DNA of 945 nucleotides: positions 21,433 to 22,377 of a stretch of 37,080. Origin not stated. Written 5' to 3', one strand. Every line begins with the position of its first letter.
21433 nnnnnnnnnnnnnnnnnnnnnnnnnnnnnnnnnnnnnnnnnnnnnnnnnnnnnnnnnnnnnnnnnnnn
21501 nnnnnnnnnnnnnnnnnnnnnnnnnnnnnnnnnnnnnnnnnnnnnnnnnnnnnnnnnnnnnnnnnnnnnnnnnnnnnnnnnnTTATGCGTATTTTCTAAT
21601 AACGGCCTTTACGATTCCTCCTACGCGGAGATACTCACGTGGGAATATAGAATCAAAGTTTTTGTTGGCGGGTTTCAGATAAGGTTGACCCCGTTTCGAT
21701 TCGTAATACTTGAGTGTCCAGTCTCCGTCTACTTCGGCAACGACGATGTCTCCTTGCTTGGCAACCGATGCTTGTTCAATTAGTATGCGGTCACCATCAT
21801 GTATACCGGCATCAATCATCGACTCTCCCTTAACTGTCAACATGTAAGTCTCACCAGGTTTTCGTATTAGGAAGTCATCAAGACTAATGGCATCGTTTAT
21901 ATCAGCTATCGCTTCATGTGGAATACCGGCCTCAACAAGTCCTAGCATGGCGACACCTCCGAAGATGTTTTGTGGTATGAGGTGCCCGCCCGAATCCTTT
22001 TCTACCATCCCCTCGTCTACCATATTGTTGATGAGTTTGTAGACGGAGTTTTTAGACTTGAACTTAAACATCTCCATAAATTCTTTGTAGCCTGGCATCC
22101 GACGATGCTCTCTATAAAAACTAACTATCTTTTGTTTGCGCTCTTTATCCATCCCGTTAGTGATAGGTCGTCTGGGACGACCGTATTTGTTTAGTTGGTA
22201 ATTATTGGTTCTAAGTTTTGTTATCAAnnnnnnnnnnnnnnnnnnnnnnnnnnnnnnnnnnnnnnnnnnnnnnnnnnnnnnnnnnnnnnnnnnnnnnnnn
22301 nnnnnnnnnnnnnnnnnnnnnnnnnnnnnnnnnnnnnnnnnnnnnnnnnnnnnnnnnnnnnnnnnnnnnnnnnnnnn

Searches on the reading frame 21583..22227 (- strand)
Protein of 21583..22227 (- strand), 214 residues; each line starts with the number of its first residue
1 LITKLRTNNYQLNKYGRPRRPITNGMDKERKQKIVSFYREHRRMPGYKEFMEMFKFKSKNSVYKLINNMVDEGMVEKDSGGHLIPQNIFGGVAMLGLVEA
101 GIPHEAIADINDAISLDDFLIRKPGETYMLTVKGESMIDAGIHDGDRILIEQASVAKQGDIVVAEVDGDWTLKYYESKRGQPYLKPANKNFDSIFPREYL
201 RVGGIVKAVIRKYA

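Call 12: search_protein_families(library=pfam, proteins=[window:21583-22227:-], max_evalue=0.01)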
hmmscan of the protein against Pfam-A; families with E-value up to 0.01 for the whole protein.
window:21583-22227:- (214 aa): 1 family
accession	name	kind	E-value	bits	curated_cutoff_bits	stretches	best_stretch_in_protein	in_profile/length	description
PF00717.28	Peptidase_S24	-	1.1e-25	90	23.3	1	95-196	3-103/116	Peptidase S24-like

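Call 13: find_homologous_proteins(query=window:21583-22152:-, max_evalue=1e-20)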
Query window:21583-22152:- (189 aa): 3370 proteins with E <= 1e-20 among 3579 candidates; the best 120 are listed.
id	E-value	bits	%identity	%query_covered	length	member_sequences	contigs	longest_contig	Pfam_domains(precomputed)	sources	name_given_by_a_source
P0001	4.7e-108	377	100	90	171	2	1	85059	PF00717.29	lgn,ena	-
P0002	1.4e-68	248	63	97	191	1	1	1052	PF00717.29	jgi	jgi:SOS regulatory protein LexA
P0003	2.3e-68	247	59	99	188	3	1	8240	PF00717.29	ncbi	-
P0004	1.4e-67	245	59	97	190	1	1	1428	PF00717.29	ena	-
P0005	7.8e-67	243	58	97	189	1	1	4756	PF00717.29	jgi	jgi:SOS regulatory protein LexA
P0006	1.8e-66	241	59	99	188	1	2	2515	PF00717.29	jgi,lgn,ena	-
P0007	2.4e-66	241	59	99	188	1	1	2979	PF00717.29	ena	-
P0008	2.4e-66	241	57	99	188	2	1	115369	PF00717.29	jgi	jgi:SOS regulatory protein LexA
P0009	6.1e-66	240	57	99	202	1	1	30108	PF00717.29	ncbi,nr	ncbi:repressor LexA [Candidatus Parcubacteria bacterium]|nr:repressor LexA [Candidatus Parcubacteria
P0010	6.6e-66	239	59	99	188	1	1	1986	PF00717.29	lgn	-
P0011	2.2e-65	238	58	99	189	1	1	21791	PF00717.29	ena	-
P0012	3.4e-65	237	57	96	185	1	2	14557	PF00717.29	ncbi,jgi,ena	-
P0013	3.6e-65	237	57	99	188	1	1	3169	PF00717.29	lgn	-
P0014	3.8e-65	237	57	97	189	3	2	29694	PF00717.29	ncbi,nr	ncbi:MAG: transcriptional repressor LexA [Candidatus Sungbacteria bacterium]|nr:transcriptional repr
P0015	3.8e-65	237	59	97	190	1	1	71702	PF00717.29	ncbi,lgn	ncbi:MAG: S24 family peptidase [Patescibacteria group bacterium]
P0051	1.1e-62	229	62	90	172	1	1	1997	PF00717.29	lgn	-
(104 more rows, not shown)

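Call 16: find_related_loci(query=A1, collection=genome_contigs, flank=2500)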
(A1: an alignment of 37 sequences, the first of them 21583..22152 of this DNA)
Query A1 (189 aa) in genome_contigs; peptide patterns used: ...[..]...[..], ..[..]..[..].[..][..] (x = any residue, [..] = any of these).
600 stretches matched a pattern (row limit reached: there are more); 597 encode a relative of the query (tblastn E <= 1e-3); the best 80 are kept; 80 distinct loci.
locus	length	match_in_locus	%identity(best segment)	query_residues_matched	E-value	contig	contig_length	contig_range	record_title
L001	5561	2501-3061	56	3-188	4e-66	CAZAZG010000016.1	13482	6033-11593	MAG TPA_asm: uncultured Candidatus Saccharibacteria bacterium isolate SRP128246_co1_329 genome assembly, contig: NODE_10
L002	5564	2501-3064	52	1-188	8e-66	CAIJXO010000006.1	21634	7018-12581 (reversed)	uncultured bacterium isolate Loclat_bin-10598 genome assembly, contig: bin-10598:006/119, whole genome shotgun sequence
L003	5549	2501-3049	56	6-188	4e-65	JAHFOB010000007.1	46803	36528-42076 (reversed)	MAG: Candidatus Zambryskiibacteriota bacterium isolate nzgw494 NODE_277_length_46804_cov_4.416361, whole genome shotgun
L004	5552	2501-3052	54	6-188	4e-64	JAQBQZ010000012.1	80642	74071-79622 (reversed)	MAG: Candidatus Taylorbacteria bacterium isolate RYN_386 scaffold_769193, whole genome shotgun sequence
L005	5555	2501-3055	56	6-188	8e-64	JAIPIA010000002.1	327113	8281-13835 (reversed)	MAG: Candidatus Paceibacterota bacterium isolate Tobar12.5m-G42 Tobar12-5m-C13, whole genome shotgun sequence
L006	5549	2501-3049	52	6-188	4e-64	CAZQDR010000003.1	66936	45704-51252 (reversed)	MAG TPA_asm: uncultured Candidatus Saccharibacteria bacterium isolate SRP286056_co1_742 genome assembly, contig: NODE_37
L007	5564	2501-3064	52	1-188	2e-62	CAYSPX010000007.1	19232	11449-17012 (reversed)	MAG TPA_asm: uncultured Candidatus Saccharibacteria bacterium isolate SRP286056_co1_32 genome assembly, contig: NODE_338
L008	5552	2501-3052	55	6-188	8e-62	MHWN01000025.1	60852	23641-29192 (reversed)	MAG: Candidatus Zambryskibacteria bacterium RIFCSPLOWO2_02_FULL_39_26 rifcsplowo2_02_scaffold_926, whole genome shotgun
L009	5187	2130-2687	52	3-188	2e-61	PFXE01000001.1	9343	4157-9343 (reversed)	MAG: Candidatus Zambryskibacteria bacterium CG_4_9_14_3_um_filter_40_16 CG_4_9_14_3_um_filter_150_scaffold_8594_c, whole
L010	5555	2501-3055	52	6-188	6e-60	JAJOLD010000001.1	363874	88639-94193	MAG: Candidatus Paceibacterota bacterium isolate MAG-855 c_000000000001, whole genome shotgun sequence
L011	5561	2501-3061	51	4-189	3e-59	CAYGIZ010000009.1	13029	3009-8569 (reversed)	MAG TPA_asm: uncultured Candidatus Saccharibacteria bacterium isolate ERP113451_co5_102 genome assembly, contig: NODE_27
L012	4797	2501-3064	51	1-188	4e-59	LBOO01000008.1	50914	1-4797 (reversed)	MAG: Candidatus Peregrinibacteria bacterium GW2011_GWA2_33_10 UR27_C0008, whole genome shotgun sequence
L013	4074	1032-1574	50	8-188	1e-58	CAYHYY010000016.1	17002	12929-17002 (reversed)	MAG TPA_asm: uncultured Candidatus Saccharibacteria bacterium isolate ERP119705_co16_438 genome assembly, contig: NODE_2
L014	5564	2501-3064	49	1-188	1e-56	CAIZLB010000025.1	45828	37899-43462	uncultured bacterium isolate Loc080925-6m_bin-0369 genome assembly, contig: bin-0369:25/57, whole genome shotgun sequenc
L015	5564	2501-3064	46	1-188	4e-56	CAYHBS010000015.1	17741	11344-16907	MAG TPA_asm: uncultured Candidatus Saccharibacteria bacterium isolate ERP119705_co11_457 genome assembly, contig: NODE_2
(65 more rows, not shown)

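Call 21: find_encoding_contigs(protein=P0001, flank=6000, max_places=6)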
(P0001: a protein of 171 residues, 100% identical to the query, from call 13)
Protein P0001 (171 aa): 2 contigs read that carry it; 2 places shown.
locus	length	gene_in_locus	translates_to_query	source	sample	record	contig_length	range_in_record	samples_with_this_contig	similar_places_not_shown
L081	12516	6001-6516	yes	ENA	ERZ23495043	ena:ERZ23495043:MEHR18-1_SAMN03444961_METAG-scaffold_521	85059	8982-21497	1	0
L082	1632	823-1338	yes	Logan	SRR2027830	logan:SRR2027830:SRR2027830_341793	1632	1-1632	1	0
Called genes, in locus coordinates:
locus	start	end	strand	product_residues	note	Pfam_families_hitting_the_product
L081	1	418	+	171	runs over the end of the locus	PF01936:NYN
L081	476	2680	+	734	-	PF01138:RNase_PH, PF03725:RNase_PH_C, PF01138:RNase_PH, PF00013:KH_1, PF00575:S1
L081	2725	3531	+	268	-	-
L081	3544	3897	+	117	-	PF01258:zf-dskA_traR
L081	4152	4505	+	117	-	-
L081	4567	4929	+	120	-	-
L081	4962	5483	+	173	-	-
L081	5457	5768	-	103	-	-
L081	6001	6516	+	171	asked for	PF00717:Peptidase_S24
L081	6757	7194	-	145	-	-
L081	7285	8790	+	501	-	PF05362:Lon_C (weak), PF13541:ChlI, PF00158:Sigma54_activat (weak), PF00493:MCM, PF01078:Mg_chelatase, PF07728:AAA_5, PF13335:Mg_chelatase_C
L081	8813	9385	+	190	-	-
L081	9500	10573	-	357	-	PF23473:LysM3_LYK4_5 (faint), PF01476:LysM, PF01551:Peptidase_M23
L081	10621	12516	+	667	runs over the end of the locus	PF00580:UvrD-helicase, PF13245:AAA_19, PF01443:Viral_helicase1 (faint), PF13087:AAA_12 (faint), PF13361:UvrD_C, PF13538:UvrD_C_2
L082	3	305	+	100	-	?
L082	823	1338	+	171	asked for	PF00717:Peptidase_S24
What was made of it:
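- No reverse transcriptase, TnpB, IscB or recombinase nearby (call 21).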

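Call 26: search_protein_families(library=ncbifam, proteins=[window:21583-22152:-], max_evalue=0.01)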
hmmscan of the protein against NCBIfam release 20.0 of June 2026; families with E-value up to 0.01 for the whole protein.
window:21583-22152:- (189 aa): 4 families
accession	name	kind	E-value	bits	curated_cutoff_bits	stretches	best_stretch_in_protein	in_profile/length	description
TIGR00498.1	lexA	equivalog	1.8e-33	115.9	110.95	1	9-188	11-202/203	transcriptional repressor LexA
NF007621.2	PRK10276.1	subfamily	1.4e-25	89.6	110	1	75-186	2-115/115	translesion error-prone DNA polymerase V autoproteolytic subunit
NF051876.1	transXXX_HumD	equivalog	1.1e-07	31.9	120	1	76-163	2-87/129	HumD family translesion DNA polymerase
NF041423.1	MobC_subf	subfamily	0.00065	19.1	200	1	3-71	15-82/240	MobC family replication-relaxation protein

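Call 30: find_encoding_contigs(protein=P0002, flank=5000, max_places=3)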
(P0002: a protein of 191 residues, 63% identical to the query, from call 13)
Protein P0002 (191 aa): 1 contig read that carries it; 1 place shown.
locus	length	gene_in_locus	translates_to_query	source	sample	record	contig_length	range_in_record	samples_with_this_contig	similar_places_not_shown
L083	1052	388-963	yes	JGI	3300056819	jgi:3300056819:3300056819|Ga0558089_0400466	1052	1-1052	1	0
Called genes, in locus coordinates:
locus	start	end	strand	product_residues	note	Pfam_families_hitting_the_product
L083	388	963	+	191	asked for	PF00717:Peptidase_S24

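Call 31: find_encoding_contigs(protein=P0051, flank=5000, max_places=3)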
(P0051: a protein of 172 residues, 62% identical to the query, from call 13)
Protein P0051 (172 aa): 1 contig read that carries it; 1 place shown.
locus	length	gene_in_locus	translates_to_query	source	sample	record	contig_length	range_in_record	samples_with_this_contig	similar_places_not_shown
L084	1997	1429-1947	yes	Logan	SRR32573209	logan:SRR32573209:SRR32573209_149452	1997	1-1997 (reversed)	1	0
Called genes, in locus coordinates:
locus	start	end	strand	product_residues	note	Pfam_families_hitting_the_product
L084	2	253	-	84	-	?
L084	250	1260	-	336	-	PF00389:2-Hacid_dh, PF02826:2-Hacid_dh_C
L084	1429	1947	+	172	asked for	PF00717:Peptidase_S24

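Call 32: find_encoding_contigs(protein=P0003, flank=5000, max_places=3)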
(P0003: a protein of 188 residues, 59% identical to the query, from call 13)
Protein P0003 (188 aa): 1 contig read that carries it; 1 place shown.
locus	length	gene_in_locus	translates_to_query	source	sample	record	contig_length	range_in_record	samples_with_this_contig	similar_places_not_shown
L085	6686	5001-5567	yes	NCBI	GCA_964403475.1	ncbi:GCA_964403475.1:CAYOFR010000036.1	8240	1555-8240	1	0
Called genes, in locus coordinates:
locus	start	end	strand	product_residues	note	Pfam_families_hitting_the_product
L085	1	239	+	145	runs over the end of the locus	PF09997:DUF2238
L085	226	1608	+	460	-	PF00753:Lactamase_B, PF23023:Anti-Pycsar_Apyc1 (weak), PF12706:Lactamase_B_2, PF16661:Lactamase_B_6, PF10996:Beta-Casp, PF07521:RMMBL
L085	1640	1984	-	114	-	PF00453:Ribosomal_L20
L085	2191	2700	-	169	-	PF05198:IF3_N, PF00707:IF3_C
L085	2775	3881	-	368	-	PF13091:PLDc_2, PF00614:PLDc (faint), PF13091:PLDc_2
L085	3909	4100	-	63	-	PF18917:LiaI-LiaF-like_TM1 (weak)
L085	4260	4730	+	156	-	-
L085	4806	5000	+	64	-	-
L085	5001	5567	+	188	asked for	PF00717:Peptidase_S24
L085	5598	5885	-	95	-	-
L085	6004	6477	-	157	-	PF21866:DUF6915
